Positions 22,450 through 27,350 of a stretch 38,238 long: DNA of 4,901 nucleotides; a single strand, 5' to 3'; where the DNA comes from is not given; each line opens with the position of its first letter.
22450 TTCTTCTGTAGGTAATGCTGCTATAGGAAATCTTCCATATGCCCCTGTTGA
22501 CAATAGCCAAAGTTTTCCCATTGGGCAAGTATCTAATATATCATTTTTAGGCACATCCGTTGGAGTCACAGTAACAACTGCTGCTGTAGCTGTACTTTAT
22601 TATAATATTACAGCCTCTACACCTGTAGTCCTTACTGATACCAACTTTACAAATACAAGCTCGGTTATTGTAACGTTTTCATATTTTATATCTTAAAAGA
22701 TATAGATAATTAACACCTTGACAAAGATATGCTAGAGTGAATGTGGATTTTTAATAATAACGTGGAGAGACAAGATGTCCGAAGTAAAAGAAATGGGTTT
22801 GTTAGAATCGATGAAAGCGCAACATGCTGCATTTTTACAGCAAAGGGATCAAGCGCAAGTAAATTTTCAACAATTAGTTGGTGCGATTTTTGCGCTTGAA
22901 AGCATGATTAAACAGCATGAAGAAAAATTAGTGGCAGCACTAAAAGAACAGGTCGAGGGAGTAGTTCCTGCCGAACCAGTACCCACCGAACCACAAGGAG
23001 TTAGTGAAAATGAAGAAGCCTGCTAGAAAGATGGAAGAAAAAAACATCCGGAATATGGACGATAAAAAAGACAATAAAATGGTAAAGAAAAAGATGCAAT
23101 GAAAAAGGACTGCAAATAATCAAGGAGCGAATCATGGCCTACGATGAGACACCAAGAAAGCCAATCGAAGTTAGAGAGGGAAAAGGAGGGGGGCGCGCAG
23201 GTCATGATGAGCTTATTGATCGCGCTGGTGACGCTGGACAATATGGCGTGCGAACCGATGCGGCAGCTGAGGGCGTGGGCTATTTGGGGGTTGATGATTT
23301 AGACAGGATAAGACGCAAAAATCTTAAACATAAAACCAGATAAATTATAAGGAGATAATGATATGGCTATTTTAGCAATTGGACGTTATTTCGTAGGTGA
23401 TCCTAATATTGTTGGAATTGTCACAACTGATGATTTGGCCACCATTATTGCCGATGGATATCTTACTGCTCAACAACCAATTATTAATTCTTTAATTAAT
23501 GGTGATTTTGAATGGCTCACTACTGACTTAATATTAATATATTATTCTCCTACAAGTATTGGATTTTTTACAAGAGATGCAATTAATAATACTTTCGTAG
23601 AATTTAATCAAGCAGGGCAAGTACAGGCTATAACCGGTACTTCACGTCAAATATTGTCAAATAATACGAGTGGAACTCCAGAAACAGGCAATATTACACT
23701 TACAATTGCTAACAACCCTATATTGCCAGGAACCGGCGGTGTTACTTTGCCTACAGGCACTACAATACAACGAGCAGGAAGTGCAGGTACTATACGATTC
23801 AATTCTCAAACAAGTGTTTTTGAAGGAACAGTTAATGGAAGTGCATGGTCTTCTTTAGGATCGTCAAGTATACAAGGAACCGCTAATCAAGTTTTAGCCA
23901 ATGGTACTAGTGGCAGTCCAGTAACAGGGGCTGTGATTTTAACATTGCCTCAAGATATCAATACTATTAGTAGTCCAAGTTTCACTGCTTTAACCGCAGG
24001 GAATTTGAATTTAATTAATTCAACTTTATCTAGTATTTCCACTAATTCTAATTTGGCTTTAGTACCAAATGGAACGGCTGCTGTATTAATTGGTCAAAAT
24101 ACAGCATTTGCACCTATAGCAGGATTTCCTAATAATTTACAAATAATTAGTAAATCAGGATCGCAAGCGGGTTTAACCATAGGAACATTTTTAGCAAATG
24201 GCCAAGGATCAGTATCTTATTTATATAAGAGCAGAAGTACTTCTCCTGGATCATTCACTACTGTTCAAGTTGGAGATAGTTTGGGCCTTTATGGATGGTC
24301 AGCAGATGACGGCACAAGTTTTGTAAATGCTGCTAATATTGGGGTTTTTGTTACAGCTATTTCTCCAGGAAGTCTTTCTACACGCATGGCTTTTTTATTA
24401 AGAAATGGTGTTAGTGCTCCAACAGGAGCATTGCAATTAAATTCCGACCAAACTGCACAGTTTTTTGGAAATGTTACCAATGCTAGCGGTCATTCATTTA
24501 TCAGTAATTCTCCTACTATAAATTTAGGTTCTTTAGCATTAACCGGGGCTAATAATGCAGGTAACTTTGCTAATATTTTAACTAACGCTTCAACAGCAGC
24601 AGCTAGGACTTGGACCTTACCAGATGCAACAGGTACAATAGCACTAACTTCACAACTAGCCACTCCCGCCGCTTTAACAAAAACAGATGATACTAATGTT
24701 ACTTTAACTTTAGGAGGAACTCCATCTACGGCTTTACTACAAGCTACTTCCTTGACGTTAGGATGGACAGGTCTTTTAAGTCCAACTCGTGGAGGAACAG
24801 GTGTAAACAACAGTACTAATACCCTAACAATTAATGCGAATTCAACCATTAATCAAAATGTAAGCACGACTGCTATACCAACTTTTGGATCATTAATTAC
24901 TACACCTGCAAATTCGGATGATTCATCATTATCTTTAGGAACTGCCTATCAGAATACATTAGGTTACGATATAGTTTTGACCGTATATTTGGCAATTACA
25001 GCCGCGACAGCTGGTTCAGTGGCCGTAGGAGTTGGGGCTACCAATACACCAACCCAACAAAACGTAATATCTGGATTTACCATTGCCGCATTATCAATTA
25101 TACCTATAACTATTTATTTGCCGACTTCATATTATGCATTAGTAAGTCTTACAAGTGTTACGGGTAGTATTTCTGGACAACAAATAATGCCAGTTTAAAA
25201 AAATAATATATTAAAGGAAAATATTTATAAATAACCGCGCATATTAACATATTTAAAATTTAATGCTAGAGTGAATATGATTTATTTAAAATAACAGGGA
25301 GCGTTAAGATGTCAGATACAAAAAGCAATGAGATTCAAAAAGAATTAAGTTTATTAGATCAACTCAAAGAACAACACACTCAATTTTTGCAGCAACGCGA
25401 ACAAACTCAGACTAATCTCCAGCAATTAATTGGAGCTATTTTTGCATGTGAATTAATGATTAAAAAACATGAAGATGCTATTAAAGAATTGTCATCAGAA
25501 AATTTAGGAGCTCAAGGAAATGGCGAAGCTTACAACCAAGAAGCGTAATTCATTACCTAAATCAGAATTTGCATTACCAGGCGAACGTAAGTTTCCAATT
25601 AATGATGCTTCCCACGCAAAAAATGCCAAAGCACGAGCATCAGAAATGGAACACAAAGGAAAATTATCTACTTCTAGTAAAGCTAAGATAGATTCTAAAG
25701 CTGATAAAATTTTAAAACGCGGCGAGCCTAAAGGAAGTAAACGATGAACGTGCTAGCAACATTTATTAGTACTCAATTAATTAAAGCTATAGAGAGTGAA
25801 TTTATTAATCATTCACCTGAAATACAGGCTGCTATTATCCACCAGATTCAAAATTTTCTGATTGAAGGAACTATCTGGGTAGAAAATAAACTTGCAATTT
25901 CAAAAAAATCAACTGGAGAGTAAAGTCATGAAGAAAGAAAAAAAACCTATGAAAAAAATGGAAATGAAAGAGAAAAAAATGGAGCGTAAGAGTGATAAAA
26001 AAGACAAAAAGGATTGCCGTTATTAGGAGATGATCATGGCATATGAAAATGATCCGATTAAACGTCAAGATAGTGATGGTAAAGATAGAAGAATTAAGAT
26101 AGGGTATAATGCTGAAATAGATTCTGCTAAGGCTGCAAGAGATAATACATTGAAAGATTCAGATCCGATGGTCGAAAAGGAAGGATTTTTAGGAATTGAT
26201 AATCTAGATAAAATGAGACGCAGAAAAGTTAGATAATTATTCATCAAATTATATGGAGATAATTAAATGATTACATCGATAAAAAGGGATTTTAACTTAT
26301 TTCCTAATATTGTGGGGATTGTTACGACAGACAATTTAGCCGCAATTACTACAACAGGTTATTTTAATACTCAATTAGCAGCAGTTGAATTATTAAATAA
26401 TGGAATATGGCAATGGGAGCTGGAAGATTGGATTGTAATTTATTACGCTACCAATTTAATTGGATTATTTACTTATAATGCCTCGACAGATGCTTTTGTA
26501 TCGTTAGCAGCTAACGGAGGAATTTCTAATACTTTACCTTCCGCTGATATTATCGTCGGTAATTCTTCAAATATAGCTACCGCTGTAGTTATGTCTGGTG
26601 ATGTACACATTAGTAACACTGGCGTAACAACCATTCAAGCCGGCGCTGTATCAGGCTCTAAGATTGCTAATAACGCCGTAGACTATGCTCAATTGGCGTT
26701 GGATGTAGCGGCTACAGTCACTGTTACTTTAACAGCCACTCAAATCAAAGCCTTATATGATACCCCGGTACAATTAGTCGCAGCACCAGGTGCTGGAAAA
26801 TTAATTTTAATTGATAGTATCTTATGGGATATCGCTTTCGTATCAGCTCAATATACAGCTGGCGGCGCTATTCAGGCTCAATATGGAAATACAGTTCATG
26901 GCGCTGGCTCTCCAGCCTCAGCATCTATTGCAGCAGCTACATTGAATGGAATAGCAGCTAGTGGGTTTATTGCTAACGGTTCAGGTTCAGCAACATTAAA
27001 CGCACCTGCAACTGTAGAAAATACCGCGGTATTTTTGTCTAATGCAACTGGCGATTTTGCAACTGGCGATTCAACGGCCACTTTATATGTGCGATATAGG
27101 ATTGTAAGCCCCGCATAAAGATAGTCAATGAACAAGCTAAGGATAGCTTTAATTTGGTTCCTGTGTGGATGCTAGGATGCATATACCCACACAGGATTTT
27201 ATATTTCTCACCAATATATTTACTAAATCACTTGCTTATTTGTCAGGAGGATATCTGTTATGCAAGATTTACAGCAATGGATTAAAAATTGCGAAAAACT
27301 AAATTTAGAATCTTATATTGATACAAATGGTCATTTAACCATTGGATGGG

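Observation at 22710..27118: Two tandem, self-promoted receptor-binding cassettes with paralogous small accessory genes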

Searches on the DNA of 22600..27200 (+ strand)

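Call 5: search_dna_similar(query=window:22600-27200:+, collection=phages, mode=distant, max_rows=20)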
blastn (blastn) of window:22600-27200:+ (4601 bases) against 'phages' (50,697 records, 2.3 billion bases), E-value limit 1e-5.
No match.
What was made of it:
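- Tried and rejected: DNA search of 22600-27200 against GenBank phages: no match (call 5).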

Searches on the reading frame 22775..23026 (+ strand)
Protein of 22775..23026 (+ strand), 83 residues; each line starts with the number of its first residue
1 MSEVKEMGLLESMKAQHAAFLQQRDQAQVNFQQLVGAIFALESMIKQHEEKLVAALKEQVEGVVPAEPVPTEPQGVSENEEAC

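Call 6: search_protein_families(library=phrogs, proteins=[window:22775-23026:+], max_evalue=0.1)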
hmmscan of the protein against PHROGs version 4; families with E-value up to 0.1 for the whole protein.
window:22775-23026:+ (83 aa): 0 families

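Call 8: search_protein_families(library=pfam, proteins=[window:22775-23026:+], max_evalue=0.1)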
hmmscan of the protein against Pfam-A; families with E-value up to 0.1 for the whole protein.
window:22775-23026:+ (83 aa): 0 families

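Call 18: find_related_loci(query=A1, collection=viral_contigs, flank=10000)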
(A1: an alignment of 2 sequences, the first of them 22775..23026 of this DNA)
Query A1 (83 aa) in viral_contigs; peptide patterns used: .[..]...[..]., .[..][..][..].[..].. (x = any residue, [..] = any of these).
179 stretches matched a pattern, but none encodes a relative of the query by tblastn (E <= 1e-3).
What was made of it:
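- Tried and rejected: First IMG/VR scan with the 2-sequence coil alignment: nothing, because of poorly chosen patterns (call 18).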

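Call 19: find_homologous_proteins(query=A1, max_evalue=0.01)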
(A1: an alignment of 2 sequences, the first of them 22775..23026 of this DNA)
Query A1 (2 sequences) (83 aa, profile of the alignment): 59 proteins with E <= 0.01 among 105 candidates.
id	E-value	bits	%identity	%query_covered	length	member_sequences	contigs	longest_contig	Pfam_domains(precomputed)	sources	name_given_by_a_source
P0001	7.8e-43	162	100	100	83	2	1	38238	-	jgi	jgi:hypothetical protein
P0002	2.6e-38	148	47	94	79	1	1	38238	-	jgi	jgi:chaperonin cofactor prefoldin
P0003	2.1e-31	126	82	95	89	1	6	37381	-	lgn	-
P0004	4.5e-31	125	84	95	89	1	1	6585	-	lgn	-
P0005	3.7e-27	112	77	84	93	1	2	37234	-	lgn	-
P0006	4.6e-23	99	67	72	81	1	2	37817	-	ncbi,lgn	-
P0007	2.5e-21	93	71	75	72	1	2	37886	-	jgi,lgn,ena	jgi:hypothetical protein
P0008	3.2e-21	93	63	84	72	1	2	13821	-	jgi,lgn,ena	-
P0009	8.5e-21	92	63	82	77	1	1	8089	-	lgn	-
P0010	2.7e-20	90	62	82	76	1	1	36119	-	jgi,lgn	jgi:hypothetical protein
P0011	2.9e-20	90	65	55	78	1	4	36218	-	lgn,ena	-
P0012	5.0e-20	89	68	53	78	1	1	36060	-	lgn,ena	-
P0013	5.6e-20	89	65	55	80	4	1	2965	-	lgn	-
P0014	7.9e-20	89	65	55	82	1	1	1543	-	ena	-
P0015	1.7e-19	88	65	55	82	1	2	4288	-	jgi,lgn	-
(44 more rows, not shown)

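Call 20: find_encoding_contigs(protein=P0003, flank=10000, max_places=2)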
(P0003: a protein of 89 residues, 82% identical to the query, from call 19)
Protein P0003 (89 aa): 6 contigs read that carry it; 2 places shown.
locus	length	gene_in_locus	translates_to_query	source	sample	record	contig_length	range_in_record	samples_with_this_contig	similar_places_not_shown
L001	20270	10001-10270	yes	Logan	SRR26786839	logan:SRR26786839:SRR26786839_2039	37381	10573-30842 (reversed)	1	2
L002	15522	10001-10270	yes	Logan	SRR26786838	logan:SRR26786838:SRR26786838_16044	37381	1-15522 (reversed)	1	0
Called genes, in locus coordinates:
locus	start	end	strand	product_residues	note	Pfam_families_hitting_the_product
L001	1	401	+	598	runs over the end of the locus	PF11134:Phage_stabilise (faint)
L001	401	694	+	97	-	-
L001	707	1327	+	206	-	-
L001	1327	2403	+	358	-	-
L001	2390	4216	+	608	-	-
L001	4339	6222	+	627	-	PF07484:Collar (weak)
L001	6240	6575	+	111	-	-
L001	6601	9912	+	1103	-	-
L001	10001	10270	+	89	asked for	-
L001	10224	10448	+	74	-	-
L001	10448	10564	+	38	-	-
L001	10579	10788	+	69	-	-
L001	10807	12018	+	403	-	-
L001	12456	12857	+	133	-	PF00959:Phage_lysozyme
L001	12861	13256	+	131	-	-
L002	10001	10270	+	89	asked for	-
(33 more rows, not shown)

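Call 21: find_encoding_contigs(protein=P0006, flank=10000, max_places=2)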
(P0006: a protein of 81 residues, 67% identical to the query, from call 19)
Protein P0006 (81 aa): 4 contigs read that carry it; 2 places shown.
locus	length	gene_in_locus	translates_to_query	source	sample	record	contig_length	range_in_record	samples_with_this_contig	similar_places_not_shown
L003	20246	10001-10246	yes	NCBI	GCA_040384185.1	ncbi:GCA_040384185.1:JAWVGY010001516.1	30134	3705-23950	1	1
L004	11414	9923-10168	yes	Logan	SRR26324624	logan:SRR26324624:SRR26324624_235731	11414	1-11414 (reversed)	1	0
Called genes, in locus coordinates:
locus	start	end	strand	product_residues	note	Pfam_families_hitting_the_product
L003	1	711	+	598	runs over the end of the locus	PF11134:Phage_stabilise (faint)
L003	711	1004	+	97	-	-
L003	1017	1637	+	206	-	-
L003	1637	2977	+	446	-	-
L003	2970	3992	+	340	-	-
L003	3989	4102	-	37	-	-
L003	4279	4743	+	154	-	PF21984:DnaD_N (weak), PF13730:HTH_36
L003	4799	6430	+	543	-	PF07484:Collar (faint)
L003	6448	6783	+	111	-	-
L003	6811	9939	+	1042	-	-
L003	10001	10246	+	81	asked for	-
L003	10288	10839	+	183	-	PF02945:Endonuclease_7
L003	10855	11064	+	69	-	-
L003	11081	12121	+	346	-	-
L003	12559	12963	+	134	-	PF00959:Phage_lysozyme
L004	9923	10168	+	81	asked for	-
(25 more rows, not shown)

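Call 29: find_related_loci(query=A5, collection=metagenome_contigs, flank=10000)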
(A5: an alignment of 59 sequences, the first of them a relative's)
Query A5 (83 aa) in metagenome_contigs; peptide patterns used: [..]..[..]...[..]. (x = any residue, [..] = any of these).
60 stretches matched a pattern; 15 encode a relative of the query (tblastn E <= 1e-3); 15 distinct loci.
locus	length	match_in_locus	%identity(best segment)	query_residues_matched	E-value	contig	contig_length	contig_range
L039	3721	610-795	71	1-62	1e-24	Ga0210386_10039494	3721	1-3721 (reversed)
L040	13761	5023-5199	69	1-59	3e-24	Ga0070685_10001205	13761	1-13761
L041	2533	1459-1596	65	7-52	4e-16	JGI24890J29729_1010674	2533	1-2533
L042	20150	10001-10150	56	1-50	8e-15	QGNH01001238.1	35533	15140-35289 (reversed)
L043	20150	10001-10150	56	2-51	8e-15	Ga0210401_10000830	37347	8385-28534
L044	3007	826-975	56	2-51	8e-15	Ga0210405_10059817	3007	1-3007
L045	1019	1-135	58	18-62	5e-13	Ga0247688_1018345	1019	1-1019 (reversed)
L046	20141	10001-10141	53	6-52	8e-13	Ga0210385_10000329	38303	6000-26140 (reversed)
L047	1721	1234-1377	56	3-50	2e-12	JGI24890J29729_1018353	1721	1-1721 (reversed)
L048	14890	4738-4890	54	6-59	2e-12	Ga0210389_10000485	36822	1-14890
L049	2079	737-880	56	3-50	3e-12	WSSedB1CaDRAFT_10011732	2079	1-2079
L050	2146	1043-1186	54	3-50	5e-12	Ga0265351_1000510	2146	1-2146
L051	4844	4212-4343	55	7-50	3e-11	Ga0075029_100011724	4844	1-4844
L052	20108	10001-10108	61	10-45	2e-10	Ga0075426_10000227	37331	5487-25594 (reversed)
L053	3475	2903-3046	52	2-49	4e-8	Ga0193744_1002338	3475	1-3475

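Call 43: search_solved_structures(query=A5, max_evalue=10)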
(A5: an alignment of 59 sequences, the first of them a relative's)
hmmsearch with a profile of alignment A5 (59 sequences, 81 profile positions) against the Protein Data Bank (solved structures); distinct sequences matched with E-value up to 10: 1.
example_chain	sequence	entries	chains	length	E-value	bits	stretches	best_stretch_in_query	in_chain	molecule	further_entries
6pf2_A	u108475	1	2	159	0.76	13.2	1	15-70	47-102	Myosin, heavy polypeptide 7, cardiac muscle, beta variant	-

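Call 88: search_protein_families(library=ncbifam, proteins=[window:22775-23026:+], max_evalue=0.1)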
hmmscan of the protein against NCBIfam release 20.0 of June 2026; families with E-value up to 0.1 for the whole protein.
window:22775-23026:+ (83 aa): 1 family
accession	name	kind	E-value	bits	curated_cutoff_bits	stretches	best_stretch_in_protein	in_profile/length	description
TIGR00363.1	TIGR00363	subfamily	0.039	13.6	228.85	1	6-69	64-127/258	MetQ/NlpA family lipoprotein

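Call 89: search_protein_families(library=padloc, proteins=[window:22775-23026:+], max_evalue=0.1)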
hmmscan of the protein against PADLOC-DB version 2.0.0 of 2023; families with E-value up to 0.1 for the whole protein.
window:22775-23026:+ (83 aa): 0 families
